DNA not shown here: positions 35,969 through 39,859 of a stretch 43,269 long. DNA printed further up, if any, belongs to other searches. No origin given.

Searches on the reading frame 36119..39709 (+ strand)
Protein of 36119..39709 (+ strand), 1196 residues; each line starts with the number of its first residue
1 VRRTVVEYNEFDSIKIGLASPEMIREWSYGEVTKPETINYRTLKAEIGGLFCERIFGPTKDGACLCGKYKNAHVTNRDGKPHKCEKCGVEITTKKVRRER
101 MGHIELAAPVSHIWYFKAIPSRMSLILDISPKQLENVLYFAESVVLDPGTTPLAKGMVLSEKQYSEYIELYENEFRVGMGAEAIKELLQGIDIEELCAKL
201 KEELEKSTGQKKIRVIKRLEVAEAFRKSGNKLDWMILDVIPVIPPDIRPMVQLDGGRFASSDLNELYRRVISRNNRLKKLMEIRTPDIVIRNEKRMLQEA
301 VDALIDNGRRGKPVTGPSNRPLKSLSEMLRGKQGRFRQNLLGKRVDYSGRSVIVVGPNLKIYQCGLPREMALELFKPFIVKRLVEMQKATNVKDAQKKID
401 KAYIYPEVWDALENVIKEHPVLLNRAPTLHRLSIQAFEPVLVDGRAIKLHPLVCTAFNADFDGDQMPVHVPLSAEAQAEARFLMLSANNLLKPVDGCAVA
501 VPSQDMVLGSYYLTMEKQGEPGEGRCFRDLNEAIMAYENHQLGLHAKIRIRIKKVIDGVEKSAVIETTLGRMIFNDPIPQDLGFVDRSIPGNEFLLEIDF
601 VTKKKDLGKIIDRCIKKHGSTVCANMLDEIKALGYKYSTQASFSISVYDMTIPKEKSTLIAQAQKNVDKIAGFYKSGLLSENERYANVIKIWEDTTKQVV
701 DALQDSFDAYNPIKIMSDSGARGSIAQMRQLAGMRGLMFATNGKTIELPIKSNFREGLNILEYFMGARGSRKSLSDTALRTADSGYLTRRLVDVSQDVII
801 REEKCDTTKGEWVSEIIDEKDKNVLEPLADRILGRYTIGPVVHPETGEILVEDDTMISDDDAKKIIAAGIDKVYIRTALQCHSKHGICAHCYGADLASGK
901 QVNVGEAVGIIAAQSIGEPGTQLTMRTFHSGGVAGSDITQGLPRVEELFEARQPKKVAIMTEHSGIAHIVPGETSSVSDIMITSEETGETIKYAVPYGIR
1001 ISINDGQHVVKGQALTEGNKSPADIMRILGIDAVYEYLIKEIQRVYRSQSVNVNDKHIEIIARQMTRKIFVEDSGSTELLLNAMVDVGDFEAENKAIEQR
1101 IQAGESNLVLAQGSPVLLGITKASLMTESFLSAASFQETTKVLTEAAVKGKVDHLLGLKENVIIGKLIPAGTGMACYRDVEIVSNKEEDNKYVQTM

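Call 30: search_protein_families(library=pfam, proteins=[window:36119-39709:+], max_evalue=0.001)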
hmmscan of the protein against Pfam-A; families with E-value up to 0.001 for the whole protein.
window:36119-39709:+ (1196 aa): 6 families
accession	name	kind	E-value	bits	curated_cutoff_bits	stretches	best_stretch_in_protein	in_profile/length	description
PF04997.17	RNA_pol_Rpb1_1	-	9.8e-84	281.8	39.7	1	9-340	2-312/312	RNA polymerase Rpb1, domain 1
PF04998.22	RNA_pol_Rpb1_5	-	8.4e-63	212.7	28.5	1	757-1124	1-263/267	RNA polymerase Rpb1, domain 5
PF00623.25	RNA_pol_Rpb1_2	-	1.1e-40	140.1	25.3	2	410-485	90-165/166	RNA polymerase Rpb1, domain 2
PF04983.23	RNA_pol_Rpb1_3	-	5.2e-28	98.4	28.9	1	489-650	1-162/162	RNA polymerase Rpb1, domain 3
PF05000.22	RNA_pol_Rpb1_4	-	4.4e-14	52.7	24.8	1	680-755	2-107/107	RNA polymerase Rpb1, domain 4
PF21668.3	RPOC_hybrid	-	0.00062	20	27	0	955-1019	6-70/102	DNA-directed RNA polymerase subunit beta', hybrid domain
